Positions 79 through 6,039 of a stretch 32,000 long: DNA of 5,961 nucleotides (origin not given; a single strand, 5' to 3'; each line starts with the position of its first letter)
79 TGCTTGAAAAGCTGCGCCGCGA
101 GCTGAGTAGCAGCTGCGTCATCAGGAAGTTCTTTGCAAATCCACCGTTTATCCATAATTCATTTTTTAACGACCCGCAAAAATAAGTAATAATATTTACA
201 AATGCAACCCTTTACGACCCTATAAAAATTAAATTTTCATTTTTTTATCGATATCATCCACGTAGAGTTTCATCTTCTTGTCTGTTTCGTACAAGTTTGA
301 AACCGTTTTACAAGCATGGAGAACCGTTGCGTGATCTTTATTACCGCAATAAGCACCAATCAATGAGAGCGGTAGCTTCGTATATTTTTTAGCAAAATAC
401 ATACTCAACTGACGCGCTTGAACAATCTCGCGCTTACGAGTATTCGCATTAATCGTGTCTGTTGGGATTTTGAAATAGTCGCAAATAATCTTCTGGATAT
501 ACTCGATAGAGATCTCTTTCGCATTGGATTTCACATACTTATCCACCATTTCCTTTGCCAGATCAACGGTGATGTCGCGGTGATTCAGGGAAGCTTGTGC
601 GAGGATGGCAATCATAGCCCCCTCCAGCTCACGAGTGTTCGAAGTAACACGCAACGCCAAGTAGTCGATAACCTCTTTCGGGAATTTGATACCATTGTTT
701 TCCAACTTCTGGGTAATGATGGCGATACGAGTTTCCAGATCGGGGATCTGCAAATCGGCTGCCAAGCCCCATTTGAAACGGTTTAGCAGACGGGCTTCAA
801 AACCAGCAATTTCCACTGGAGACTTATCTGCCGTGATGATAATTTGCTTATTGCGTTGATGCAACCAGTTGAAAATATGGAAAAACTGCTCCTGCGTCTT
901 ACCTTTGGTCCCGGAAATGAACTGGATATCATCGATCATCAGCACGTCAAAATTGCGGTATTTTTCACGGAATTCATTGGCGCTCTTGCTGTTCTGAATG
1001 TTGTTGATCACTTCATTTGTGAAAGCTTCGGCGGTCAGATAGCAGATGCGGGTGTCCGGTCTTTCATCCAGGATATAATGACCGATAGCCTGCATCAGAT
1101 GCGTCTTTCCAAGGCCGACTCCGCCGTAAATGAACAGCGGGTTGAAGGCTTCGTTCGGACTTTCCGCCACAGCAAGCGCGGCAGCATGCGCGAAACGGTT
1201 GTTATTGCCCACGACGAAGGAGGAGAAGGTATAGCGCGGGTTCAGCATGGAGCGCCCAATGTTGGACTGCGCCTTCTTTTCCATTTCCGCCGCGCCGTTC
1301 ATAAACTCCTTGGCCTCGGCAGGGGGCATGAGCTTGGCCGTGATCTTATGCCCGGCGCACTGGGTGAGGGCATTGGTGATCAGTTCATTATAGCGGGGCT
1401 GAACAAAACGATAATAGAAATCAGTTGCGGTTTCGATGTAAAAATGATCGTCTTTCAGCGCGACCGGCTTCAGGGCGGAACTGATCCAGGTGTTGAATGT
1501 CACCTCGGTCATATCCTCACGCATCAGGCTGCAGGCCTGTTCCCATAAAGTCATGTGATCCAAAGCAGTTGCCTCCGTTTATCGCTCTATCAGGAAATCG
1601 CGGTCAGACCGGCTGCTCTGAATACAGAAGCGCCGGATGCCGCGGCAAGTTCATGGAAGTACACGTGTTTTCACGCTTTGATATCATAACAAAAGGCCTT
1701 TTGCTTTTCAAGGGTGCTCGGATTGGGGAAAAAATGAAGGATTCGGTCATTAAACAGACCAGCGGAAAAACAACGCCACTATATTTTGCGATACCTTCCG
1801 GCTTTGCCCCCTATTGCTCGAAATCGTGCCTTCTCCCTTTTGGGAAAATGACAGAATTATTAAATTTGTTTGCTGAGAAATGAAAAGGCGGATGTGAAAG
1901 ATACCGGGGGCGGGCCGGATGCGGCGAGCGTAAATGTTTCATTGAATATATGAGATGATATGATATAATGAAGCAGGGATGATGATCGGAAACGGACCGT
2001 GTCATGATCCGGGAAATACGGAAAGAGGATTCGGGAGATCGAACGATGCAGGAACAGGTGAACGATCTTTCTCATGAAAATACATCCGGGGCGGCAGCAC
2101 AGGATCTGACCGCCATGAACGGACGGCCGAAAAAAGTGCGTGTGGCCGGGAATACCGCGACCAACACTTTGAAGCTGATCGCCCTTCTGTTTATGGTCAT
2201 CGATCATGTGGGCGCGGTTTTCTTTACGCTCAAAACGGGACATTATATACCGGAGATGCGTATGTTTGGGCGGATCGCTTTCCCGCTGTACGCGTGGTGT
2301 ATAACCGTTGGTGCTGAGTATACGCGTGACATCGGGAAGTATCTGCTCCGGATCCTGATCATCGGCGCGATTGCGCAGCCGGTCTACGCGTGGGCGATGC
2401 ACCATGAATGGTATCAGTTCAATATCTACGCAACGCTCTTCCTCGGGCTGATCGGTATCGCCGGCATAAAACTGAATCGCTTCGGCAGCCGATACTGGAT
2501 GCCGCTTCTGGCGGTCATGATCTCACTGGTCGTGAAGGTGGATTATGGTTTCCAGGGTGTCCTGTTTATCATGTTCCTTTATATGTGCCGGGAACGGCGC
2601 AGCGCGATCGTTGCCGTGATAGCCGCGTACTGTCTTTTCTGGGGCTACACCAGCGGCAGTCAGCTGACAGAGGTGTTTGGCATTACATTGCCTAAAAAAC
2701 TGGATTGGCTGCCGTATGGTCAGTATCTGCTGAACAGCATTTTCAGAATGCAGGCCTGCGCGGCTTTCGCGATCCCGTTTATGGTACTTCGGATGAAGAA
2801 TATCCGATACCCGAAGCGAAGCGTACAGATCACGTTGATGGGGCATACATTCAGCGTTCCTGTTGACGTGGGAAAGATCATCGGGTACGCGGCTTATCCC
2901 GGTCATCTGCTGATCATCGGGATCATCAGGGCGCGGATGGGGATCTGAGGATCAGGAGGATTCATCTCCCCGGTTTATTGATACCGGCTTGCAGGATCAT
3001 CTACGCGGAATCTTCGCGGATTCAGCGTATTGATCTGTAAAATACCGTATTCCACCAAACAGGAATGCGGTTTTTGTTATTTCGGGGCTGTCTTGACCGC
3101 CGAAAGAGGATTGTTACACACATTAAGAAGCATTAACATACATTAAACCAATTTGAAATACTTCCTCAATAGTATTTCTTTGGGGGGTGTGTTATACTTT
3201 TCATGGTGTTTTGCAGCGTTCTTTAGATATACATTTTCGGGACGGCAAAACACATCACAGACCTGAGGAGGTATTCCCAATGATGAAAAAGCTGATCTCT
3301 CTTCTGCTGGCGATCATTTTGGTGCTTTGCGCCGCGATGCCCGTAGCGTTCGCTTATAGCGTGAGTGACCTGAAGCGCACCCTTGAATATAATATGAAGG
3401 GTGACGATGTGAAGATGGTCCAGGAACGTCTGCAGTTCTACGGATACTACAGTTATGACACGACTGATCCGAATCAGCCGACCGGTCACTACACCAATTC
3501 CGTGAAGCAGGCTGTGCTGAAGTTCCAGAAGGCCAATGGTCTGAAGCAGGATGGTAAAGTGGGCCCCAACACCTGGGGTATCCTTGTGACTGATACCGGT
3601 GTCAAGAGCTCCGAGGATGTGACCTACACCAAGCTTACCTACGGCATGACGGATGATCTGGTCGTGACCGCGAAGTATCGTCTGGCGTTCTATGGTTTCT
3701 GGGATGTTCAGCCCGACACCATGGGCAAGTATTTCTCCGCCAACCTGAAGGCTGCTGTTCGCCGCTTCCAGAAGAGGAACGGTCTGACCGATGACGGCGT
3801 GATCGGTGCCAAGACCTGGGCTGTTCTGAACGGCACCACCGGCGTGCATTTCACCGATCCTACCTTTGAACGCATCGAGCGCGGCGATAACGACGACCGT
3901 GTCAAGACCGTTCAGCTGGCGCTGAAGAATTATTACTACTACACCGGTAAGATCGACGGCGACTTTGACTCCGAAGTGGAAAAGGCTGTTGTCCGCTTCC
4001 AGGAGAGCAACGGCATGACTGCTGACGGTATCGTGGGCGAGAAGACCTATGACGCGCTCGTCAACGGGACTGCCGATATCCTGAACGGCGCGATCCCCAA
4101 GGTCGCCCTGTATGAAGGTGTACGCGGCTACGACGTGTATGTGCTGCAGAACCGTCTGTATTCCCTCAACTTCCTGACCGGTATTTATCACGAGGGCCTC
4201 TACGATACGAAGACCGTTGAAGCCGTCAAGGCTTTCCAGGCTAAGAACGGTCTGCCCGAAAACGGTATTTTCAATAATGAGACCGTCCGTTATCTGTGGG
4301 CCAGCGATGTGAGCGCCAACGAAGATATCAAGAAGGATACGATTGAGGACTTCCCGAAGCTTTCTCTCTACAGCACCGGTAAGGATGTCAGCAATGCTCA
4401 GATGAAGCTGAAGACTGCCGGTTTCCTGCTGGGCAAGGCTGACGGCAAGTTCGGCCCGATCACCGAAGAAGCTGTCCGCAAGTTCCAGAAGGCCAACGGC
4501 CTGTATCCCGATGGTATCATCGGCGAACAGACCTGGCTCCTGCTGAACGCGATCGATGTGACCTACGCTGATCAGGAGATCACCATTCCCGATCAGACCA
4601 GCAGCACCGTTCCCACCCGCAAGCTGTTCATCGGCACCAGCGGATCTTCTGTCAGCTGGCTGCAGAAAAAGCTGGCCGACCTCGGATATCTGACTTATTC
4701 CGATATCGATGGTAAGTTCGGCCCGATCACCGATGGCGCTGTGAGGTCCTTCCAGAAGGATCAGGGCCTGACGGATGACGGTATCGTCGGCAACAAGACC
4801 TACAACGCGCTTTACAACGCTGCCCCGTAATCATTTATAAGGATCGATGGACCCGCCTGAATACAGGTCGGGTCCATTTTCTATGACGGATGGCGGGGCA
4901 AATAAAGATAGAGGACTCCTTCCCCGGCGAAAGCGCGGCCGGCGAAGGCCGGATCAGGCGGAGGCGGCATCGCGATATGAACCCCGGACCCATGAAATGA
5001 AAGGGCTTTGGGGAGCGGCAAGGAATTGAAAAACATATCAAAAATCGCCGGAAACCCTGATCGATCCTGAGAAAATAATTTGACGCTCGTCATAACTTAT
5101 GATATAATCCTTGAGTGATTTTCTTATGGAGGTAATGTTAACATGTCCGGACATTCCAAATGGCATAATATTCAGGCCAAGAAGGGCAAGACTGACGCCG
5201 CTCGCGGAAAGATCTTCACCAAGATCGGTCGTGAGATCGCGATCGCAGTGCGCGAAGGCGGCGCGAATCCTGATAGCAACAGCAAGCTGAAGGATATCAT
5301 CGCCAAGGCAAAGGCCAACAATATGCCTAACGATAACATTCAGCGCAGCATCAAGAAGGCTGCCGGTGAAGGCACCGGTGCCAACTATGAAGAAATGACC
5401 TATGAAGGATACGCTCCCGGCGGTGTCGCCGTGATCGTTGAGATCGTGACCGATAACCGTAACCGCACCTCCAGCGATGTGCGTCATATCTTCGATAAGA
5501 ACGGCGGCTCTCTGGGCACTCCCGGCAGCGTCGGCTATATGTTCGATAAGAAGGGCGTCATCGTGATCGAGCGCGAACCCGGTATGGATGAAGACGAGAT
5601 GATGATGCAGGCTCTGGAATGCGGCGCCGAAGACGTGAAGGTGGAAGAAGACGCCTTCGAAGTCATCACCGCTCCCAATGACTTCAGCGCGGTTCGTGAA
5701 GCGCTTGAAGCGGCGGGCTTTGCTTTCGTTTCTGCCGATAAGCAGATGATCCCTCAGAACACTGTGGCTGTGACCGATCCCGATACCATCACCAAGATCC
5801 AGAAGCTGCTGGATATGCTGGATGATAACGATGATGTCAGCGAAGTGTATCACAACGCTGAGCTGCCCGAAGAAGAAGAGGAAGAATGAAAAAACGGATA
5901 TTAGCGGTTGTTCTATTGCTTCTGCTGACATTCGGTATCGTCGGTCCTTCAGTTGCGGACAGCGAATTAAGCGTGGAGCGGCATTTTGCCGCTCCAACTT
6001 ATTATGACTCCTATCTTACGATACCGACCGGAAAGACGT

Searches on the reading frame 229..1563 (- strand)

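Call 44: search_protein_families(library=pfam, proteins=[window:229-1563:-], max_evalue=0.00001)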
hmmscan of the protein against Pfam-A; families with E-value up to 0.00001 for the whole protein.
window:229-1563:- (444 aa): 4 families
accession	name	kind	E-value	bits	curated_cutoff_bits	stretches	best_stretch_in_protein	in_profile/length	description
PF00308.24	Bac_DnaA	-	1.1e-67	227.7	23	1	107-269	1-161/162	Bacterial DnaA ATPAse domain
PF08299.17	Bac_DnaA_C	-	9.9e-26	90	31.5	1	353-421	1-69/69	Bacterial dnaA protein helix-turn-helix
PF11638.13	DnaA_N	-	1.3e-08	34.8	24.6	1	5-67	2-64/65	DnaA N-terminal domain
PF01695.23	IstB_IS21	-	2e-06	27.9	24.1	1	143-248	95-195/238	IstB-like ATP binding protein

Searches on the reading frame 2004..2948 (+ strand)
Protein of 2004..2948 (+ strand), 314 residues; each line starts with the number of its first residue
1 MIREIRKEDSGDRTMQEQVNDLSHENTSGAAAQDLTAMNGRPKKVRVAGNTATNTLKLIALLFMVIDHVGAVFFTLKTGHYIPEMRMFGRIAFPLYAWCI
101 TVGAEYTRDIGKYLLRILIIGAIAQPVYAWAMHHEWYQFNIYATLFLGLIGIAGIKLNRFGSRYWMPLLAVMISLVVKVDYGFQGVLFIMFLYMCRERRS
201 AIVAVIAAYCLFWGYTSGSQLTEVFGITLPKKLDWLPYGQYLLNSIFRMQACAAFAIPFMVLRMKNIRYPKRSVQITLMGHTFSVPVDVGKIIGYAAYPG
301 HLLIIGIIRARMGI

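Call 43: search_protein_families(library=pfam, proteins=[window:2004-2948:+], max_evalue=0.00001)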
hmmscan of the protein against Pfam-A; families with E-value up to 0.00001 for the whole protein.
window:2004-2948:+ (314 aa): 1 family
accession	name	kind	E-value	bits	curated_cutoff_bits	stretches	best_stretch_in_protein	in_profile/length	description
PF05857.17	TraX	-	1.9e-31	110.1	25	1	53-309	2-217/217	TraX protein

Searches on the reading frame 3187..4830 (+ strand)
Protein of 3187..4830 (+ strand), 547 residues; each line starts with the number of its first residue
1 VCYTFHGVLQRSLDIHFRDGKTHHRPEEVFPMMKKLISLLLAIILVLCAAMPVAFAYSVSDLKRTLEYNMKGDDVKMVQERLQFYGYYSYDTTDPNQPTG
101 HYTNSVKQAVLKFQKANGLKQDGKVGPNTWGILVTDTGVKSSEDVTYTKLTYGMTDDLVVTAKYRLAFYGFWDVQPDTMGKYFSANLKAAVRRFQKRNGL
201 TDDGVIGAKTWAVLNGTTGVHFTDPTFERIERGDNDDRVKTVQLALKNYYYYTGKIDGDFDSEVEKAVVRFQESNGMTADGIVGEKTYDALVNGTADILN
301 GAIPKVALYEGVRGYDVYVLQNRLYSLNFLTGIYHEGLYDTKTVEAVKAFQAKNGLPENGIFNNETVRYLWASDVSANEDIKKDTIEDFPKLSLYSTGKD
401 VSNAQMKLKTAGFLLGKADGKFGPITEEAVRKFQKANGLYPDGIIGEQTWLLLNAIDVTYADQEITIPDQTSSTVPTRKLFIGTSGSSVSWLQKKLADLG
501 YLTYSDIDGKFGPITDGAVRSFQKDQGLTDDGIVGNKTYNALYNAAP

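Call 43: search_protein_families(library=pfam, proteins=[window:3187-4830:+], max_evalue=0.00001)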
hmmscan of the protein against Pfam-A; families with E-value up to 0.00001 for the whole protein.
window:3187-4830:+ (547 aa): 3 families
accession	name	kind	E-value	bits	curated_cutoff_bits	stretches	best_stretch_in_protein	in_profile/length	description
PF01471.23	PG_binding_1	-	7.6e-106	346.7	23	6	485-542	1-57/57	Putative peptidoglycan binding domain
PF09374.15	PG_binding_3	-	1.7e-14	54.2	24.6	0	488-521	2-35/76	Predicted Peptidoglycan domain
PF08823.16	PG_binding_2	-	2.9e-09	37.5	21.1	0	234-275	13-54/74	Putative peptidoglycan binding domain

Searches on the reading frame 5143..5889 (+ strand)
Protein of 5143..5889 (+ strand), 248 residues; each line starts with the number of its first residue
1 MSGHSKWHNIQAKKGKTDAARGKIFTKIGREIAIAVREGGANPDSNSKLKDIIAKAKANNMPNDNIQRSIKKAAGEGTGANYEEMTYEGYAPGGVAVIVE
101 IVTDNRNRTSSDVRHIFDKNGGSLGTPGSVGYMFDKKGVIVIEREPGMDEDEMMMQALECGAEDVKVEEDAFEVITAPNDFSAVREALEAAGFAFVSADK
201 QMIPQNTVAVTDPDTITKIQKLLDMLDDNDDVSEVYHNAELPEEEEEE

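Call 43: search_protein_families(library=pfam, proteins=[window:5143-5889:+], max_evalue=0.00001)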
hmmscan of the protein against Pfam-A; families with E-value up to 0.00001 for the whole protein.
window:5143-5889:+ (248 aa): 2 families
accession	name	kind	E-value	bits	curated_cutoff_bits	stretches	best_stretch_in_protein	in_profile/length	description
PF01709.26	Transcrip_reg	-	4.1e-66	222.1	27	1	82-239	1-160/160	TACO1/YebC second and third domain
PF20772.2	TACO1_YebC_N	-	1.2e-31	109.5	36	1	5-76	1-73/73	TACO1/YebC protein N-terminal domain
